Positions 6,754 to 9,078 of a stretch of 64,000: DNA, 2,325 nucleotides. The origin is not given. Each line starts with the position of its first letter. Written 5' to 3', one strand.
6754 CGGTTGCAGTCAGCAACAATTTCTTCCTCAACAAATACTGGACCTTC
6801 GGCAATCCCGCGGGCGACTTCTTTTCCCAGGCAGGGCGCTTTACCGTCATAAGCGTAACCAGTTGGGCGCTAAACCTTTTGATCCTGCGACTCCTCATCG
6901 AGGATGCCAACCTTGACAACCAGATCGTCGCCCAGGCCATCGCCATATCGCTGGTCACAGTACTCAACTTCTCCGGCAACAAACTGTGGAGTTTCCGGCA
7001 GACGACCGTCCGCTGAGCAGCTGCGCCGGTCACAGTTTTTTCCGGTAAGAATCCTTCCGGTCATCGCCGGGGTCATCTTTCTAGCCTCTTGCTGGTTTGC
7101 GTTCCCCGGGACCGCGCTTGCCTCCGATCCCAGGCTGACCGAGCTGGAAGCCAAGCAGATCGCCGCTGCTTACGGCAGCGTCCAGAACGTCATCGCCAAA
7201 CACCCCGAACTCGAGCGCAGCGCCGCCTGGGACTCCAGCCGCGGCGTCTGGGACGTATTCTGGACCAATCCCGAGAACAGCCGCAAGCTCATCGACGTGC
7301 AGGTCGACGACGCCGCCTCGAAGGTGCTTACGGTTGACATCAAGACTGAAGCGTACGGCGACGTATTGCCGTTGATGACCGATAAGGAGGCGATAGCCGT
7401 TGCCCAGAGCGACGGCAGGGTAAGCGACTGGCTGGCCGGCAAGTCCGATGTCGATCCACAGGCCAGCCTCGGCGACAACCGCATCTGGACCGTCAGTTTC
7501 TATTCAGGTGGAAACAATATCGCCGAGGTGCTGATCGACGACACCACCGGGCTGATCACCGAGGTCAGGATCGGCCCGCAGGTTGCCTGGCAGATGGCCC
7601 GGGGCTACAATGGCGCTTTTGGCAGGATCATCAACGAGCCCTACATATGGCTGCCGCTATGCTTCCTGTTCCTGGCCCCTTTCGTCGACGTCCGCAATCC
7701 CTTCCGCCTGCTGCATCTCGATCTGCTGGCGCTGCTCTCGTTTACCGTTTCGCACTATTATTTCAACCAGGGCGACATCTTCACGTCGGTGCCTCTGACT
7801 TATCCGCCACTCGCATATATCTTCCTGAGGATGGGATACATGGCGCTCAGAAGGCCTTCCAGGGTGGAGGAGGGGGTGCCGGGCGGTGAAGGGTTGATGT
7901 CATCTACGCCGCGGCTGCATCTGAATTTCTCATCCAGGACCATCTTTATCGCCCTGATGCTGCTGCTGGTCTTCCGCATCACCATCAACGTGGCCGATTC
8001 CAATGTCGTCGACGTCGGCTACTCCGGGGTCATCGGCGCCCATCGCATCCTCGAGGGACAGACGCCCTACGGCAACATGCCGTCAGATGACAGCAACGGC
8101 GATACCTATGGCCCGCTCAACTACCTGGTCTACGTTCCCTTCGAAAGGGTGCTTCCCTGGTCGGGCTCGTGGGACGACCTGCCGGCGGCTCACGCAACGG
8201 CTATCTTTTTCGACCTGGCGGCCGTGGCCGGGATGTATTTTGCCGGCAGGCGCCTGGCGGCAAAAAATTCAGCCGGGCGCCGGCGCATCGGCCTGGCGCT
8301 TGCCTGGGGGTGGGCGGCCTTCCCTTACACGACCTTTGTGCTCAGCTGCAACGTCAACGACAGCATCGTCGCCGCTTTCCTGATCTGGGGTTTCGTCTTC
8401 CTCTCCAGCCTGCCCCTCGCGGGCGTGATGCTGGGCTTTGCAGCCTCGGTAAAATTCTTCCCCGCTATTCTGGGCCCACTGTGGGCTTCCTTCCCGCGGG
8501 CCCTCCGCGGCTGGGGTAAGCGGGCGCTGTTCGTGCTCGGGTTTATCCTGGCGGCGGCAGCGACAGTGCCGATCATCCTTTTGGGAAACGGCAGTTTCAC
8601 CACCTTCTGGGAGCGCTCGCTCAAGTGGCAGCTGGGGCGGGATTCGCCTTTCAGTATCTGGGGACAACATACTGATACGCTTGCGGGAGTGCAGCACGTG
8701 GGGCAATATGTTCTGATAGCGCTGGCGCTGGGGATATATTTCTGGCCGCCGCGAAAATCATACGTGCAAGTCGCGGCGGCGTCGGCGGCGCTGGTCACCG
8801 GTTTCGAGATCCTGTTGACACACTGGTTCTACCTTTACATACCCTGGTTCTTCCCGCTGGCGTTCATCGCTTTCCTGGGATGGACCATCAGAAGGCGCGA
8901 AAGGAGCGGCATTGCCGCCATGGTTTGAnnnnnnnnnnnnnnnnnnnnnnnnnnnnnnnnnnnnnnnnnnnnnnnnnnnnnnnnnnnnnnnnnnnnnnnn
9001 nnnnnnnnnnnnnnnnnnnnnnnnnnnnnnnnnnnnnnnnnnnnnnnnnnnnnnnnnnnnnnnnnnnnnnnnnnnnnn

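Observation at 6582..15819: Cell-envelope glycosylation locus: GtrA, two PepSY/GT87-like polytopic proteins, YmdB, GalE, Wzy_C-TPR fusion, lipoprotein phosphoesterase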

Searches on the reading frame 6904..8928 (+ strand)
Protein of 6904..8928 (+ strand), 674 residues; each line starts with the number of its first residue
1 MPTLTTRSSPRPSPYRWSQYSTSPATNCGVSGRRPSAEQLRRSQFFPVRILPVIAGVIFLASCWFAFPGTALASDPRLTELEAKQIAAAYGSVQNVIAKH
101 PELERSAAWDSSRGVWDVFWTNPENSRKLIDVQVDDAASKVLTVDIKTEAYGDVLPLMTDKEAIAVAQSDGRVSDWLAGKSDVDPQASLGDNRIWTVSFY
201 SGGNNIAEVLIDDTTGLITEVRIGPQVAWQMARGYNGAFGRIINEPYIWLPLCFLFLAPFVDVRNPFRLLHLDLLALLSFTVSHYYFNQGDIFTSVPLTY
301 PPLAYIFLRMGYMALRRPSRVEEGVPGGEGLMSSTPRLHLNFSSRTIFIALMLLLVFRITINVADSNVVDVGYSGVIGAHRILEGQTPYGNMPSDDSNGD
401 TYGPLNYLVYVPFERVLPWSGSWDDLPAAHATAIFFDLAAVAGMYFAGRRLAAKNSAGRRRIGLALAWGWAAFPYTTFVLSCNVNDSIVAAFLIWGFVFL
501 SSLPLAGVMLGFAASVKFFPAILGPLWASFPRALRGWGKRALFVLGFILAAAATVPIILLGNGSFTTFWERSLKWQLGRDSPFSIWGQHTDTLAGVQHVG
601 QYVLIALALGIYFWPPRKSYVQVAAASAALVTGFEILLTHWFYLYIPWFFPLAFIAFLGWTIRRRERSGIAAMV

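Call 3: search_protein_families(library=pfam, proteins=[window:6904-8928:+], max_evalue=0.01)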
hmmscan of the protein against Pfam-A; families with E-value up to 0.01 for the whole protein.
window:6904-8928:+ (674 aa): 0 families

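Call 4: search_protein_families(library=ncbifam, proteins=[window:6904-8928:+], max_evalue=0.01)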
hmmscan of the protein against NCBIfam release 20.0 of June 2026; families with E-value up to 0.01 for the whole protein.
window:6904-8928:+ (674 aa): 0 families

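Call 15: find_homologous_proteins(query=window:7048-8928:+)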
Query window:7048-8928:+ (626 aa): 6608 proteins with E <= 0.001 among 8000 candidates; the best 120 are listed.
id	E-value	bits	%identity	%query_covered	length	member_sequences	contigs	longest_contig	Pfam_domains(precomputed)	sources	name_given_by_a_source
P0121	0.0e+0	1393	97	100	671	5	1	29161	PF09594.17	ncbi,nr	ncbi:MAG: DUF2029 domain-containing protein [Actinobacteria bacterium]|nr:DUF2029 domain-containing 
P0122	0.0e+0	1166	82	95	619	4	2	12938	PF09594.17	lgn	-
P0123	0.0e+0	1055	70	100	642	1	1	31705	PF09594.17,PF03413.26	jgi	jgi:hypothetical protein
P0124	0.0e+0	1034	71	100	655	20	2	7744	PF09594.17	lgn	-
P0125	0.0e+0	1028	79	89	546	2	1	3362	-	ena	-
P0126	1.3e-290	984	66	100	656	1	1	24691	-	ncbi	-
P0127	6.4e-289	978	65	100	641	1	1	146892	PF09594.17,PF03413.26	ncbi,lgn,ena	-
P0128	2.6e-288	976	69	95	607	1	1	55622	PF09594.17,PF03413.26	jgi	-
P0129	6.4e-286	968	68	95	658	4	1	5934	PF09594.17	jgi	-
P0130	3.6e-284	962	64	100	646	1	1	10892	-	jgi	-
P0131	4.2e-284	962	66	100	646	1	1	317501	PF03413.26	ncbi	ncbi:MAG: glycosyltransferase family 87 protein [Thermoleophilia bacterium]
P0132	2.2e-282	957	67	98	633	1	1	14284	PF03413.26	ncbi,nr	ncbi:MAG: glycosyltransferase family 87 protein, partial [Thermoleophilia bacterium]|nr:glycosyltran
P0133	2.0e-280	950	64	100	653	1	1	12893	PF03413.26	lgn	-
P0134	3.0e-279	946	66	97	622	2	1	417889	-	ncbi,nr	ncbi:MAG: hypothetical protein HZB44_06230 [Actinobacteria bacterium]|nr:hypothetical protein [Actin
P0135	1.9e-276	937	63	100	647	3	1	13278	-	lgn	-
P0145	1.1e-251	855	62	97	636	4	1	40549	PF03413.26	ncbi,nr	ncbi:hypothetical protein BMS3Abin01_01342 [bacterium BMS3Abin01]|nr:hypothetical protein BMS3Abin01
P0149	2.3e-246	838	62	95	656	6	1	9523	PF09594.17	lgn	-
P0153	8.1e-245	832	59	96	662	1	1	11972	PF09594.17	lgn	-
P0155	9.1e-244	829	61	95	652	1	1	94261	PF09594.17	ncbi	ncbi:MAG: glycosyltransferase family 87 protein [Thermoleophilia bacterium]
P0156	2.5e-243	827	62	93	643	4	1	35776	PF03413.26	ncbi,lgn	-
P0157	6.9e-242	823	62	94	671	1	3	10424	PF09594.17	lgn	-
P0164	3.8e-238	810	60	96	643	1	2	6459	PF09594.17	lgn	-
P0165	7.6e-238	809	59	98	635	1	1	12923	PF09594.17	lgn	-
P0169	1.2e-232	792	57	96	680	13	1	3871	PF09594.17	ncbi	-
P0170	8.1e-232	789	58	93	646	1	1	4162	PF09594.17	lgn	-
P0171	1.6e-230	785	58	98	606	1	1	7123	PF09594.17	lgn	-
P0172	1.9e-227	775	58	93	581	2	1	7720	PF09594.17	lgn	-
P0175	5.4e-214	731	69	73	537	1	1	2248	PF09594.17,PF00753.34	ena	-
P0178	1.3e-168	581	64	63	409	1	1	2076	PF09594.17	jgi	jgi:hypothetical protein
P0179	9.7e-167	574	59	65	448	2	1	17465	PF09594.17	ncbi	ncbi:MAG: glycosyltransferase 87 family protein, partial [Thermoleophilia bacterium]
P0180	5.5e-157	542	64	62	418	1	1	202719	PF09594.17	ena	-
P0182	5.8e-140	486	48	80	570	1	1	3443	PF09594.17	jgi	jgi:hypothetical protein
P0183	6.5e-140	486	48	81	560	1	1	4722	PF09594.17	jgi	jgi:hypothetical protein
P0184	8.8e-140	485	47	82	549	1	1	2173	PF09594.17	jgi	jgi:hypothetical protein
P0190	8.3e-138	479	46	83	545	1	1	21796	PF09594.17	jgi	jgi:hypothetical protein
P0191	2.6e-137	477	47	80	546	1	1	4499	PF09594.17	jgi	jgi:glycosyl transferase family 87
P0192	3.0e-137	477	48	85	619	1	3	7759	PF09594.17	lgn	-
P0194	8.7e-137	475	48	80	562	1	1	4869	PF09594.17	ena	-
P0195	1.1e-136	475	46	80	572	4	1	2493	PF09594.17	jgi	jgi:hypothetical protein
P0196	1.6e-136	475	48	80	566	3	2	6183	PF09594.17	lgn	-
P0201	1.0e-135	472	48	80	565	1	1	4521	PF09594.17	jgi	jgi:hypothetical protein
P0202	1.9e-135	471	49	74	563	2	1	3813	PF09594.17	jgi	jgi:glycosyl transferase family 87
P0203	2.0e-135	471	46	80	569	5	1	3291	PF09594.17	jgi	jgi:hypothetical protein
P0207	9.6e-135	469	49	80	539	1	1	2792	PF09594.17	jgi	jgi:glycosyl transferase family 87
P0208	2.0e-134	468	47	80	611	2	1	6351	PF09594.17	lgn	-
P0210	2.6e-134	467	46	80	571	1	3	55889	PF09594.17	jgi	jgi:hypothetical protein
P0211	3.3e-134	467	47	80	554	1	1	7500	PF09594.17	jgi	jgi:hypothetical protein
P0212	3.5e-134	467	46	81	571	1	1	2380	PF09594.17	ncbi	-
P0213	3.5e-134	467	46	80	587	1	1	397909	PF09594.17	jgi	jgi:hypothetical protein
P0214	4.4e-134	467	47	80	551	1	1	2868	PF09594.17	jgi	jgi:hypothetical protein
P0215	4.7e-134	466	49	74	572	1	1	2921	PF09594.17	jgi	jgi:glycosyl transferase family 87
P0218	1.1e-133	465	48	80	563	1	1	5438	PF09594.17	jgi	jgi:hypothetical protein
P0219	1.3e-133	465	47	78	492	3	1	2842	PF09594.17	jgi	jgi:glycosyl transferase family 87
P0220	1.7e-133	465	47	78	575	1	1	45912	PF09594.17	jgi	jgi:hypothetical protein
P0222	3.2e-133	464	46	80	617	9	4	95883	PF09594.17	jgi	jgi:hypothetical protein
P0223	3.2e-133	464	48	79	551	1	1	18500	PF09594.17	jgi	jgi:hypothetical protein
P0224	3.3e-133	464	46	80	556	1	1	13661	PF09594.17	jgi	jgi:hypothetical protein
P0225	5.3e-133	463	47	82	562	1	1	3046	PF09594.17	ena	-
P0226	6.5e-133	463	46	84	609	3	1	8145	PF09594.17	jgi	jgi:hypothetical protein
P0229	7.8e-133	462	47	85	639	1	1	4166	PF09594.17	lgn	-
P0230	7.9e-133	462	47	80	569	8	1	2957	PF09594.17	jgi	jgi:hypothetical protein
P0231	1.1e-132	462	47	80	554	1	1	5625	PF09594.17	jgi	jgi:hypothetical protein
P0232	1.2e-132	462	46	80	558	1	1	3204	PF09594.17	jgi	jgi:Glycosyltransferase family 87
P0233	1.3e-132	462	46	82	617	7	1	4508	PF09594.17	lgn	-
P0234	1.4e-132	462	47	80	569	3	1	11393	PF09594.17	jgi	jgi:Glycosyltransferase family 87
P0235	1.6e-132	461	44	80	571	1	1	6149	PF03413.26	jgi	jgi:Peptidase propeptide and YPEB domain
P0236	3.3e-132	460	46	81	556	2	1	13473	PF09594.17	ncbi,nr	ncbi:MAG: hypothetical protein QOG63_2407 [Thermoleophilaceae bacterium]|nr:hypothetical protein [Th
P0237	3.7e-132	460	46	80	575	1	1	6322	PF09594.17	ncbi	-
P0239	4.4e-132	460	46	80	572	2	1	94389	-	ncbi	-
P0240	4.6e-132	460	46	80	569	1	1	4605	PF09594.17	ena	-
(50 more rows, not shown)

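Call 17: search_protein_families(library=pfam, proteins=[window:7048-8928:+], max_evalue=10)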
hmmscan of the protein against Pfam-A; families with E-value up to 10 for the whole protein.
window:7048-8928:+ (626 aa): 1 family
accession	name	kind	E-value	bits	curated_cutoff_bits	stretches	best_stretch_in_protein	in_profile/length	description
PF16244.11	DUF4901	-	0.14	12.7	27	1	51-120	16-86/148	YcdB, YcdC repeated domain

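Call 18: search_solved_structures(query=window:7048-8928:+, max_evalue=1)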
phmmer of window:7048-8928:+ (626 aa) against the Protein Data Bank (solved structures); distinct sequences matched with E-value up to 1: 0.

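Call 38: find_encoding_contigs(protein=P0213, flank=10000, max_places=1)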
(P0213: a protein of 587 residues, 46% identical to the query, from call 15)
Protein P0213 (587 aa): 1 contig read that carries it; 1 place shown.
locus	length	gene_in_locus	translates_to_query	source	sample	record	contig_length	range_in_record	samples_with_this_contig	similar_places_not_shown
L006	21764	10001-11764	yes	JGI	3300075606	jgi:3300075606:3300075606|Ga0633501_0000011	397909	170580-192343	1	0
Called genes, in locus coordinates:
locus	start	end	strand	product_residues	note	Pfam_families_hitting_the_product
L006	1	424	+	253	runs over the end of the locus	PF00142:Fer4_NifH (faint), PF01656:CbiA, PF02374:ArsA_ATPase (weak), PF06564:CBP_BcsQ, PF09140:MipZ (faint), PF10609:ParA (weak), PF13614:AAA_31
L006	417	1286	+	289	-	PF02195:ParB_N, PF17762:HTH_ParB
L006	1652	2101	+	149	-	-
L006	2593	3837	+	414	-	PF00990:GGDEF, PF08668:HDOD (faint), PF13487:HD_5, PF01966:HD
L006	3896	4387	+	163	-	PF02577:BFN_dom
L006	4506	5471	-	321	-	PF01820:Dala_Dala_lig_N, PF02655:ATP-grasp_3 (weak), PF02222:ATP-grasp, PF07478:Dala_Dala_lig_C, PF02786:CPSase_L_D2 (faint), PF13535:ATP-grasp_4 (faint)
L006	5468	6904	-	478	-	PF00155:Aminotran_1_2, PF12897:Asp_aminotransf (weak)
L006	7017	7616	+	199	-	PF13548:DUF4126 (weak)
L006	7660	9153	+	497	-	PF01663:Phosphodiest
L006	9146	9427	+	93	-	PF00708:Acylphosphatase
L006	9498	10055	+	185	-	PF04138:GtrA_DPMS_TM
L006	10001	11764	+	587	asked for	PF09594:GT87 (weak)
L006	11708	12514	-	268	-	PF00149:Metallophos, PF13277:YmdB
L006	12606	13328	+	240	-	PF00005:ABC_tran, PF13175:AAA_15 (faint), PF13304:AAA_21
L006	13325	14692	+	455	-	PF12679:ABC2_membrane_2, PF12698:ABC2_membrane_3, PF01061:ABC2_membrane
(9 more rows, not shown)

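Call 39: find_encoding_contigs(protein=P0222, flank=10000, max_places=1)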
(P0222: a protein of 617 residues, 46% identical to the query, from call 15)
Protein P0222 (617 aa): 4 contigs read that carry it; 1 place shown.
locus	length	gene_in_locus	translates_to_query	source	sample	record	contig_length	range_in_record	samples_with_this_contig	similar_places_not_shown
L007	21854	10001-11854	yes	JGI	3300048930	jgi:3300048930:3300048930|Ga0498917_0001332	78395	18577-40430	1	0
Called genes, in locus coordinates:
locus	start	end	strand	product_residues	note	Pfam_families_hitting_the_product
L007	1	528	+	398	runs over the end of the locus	PF01590:GAF, PF13185:GAF_2, PF07730:HisKA_3, PF02518:HATPase_c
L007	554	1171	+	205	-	PF00072:Response_reg, PF00196:GerE, PF04545:Sigma70_r4 (weak), PF08281:Sigma70_r4_2, PF13384:HTH_23 (weak)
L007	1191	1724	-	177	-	-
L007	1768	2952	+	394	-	PF02133:Transp_cyt_pur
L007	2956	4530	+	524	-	PF01293:PEPCK_ATP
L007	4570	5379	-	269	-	PF00378:ECH_1, PF16113:ECH_2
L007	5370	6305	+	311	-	PF01210:NAD_Gly3P_dh_N (faint), PF02558:ApbA, PF08546:ApbA_C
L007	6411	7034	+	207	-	-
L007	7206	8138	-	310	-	PF01820:Dala_Dala_lig_N, PF02655:ATP-grasp_3 (weak), PF02786:CPSase_L_D2 (faint), PF02222:ATP-grasp, PF07478:Dala_Dala_lig_C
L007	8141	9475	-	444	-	PF00155:Aminotran_1_2, PF12897:Asp_aminotransf (weak)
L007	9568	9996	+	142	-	PF04138:GtrA_DPMS_TM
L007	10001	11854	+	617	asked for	PF09594:GT87 (weak)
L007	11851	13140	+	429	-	PF09594:GT87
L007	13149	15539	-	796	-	PF00092:VWA (weak), PF13519:VWA_2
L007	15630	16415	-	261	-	PF00149:Metallophos, PF13277:YmdB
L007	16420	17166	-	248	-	PF01551:Peptidase_M23 (weak)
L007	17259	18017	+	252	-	PF00005:ABC_tran, PF13304:AAA_21 (weak)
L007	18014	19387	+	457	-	PF12679:ABC2_membrane_2, PF12698:ABC2_membrane_3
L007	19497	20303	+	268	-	-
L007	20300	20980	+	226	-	-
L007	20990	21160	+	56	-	-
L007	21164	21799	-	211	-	PF03588:Leu_Phe_trans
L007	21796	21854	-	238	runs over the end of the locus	PF00106:adh_short, PF13561:adh_short_C2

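Call 40: find_encoding_contigs(protein=P0239, flank=10000, max_places=1)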
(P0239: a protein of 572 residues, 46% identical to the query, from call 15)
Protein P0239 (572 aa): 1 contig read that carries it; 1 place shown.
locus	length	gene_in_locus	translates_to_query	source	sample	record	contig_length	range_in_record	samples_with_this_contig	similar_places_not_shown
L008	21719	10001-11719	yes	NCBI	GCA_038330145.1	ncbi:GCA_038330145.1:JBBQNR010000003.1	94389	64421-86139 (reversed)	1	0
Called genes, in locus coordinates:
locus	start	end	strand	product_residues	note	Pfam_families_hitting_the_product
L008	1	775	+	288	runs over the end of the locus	PF02195:ParB_N, PF17762:HTH_ParB, PF23552:ParB_C (weak)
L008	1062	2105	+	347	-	PF08100:Dimerisation, PF00891:Methyltransf_2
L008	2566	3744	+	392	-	PF00990:GGDEF (weak), PF08668:HDOD (faint), PF13487:HD_5, PF01966:HD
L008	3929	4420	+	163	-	PF02577:BFN_dom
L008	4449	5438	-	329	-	PF01820:Dala_Dala_lig_N, PF02655:ATP-grasp_3 (weak), PF02786:CPSase_L_D2 (weak), PF02222:ATP-grasp, PF07478:Dala_Dala_lig_C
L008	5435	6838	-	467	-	PF00155:Aminotran_1_2, PF12897:Asp_aminotransf (weak)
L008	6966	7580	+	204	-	PF13548:DUF4126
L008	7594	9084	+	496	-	PF01663:Phosphodiest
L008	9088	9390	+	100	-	PF00708:Acylphosphatase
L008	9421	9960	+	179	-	PF04138:GtrA_DPMS_TM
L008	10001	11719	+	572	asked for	-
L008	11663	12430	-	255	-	PF00149:Metallophos, PF13277:YmdB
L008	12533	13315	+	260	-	PF00005:ABC_tran, PF13304:AAA_21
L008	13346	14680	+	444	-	PF12679:ABC2_membrane_2, PF12698:ABC2_membrane_3, PF01061:ABC2_membrane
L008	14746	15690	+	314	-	PF00490:ALAD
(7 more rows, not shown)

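Call 51: predict_structure(alignment_id=A2)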
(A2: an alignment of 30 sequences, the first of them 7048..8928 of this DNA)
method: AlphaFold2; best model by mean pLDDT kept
length: 626 residues; sequences in the alignment: 30
mean_pLDDT: 85.3   pTM: 0.76
mean pLDDT of the five models: 85.3, 84.9, 84.2, 83.8, 83.3
residues with pLDDT >= 90: 330; 70-90: 203; 50-70: 67; < 50: 26
segments of 3 or more residues with pLDDT < 50: 19-25, 278-285, 619-626
pLDDT, mean of each block of 10 residues (from residue 1): 73 61 63 96 95 95 94 91 95 94 87 93 89 89 86 87 89 72 53 76 94 90 93 86 83 95 91 53 58 94 96 77 72 91 62 82 94 73 93 97 84 96 92 84 97 96 95 95 86 96 94 89 81 80 88 96 92 96 94 75 96 66 41
secondary structure, 60 per line:
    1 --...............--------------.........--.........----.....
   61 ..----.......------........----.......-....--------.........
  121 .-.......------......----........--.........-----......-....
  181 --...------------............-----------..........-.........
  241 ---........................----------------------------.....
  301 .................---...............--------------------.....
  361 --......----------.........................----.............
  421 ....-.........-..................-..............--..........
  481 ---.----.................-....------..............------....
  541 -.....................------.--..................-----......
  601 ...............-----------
elements in order: H3-17 H32-40 H43-51 E56-62 E67-73 E80-87 E92-98 H100-103 H112-121 H123-129 E136-141 E146-153 E156-164 E170-175 H177-180 H198-209 H221-230 H232-240 H244-267 H296-317 H321-335 H356-360 H363-368 H379-403 H408-424 H426-434 H436-453 H455-468 H471-480 H489-505 H507-510 H517-530 H537-540 H542-562 H572-589 H595-615
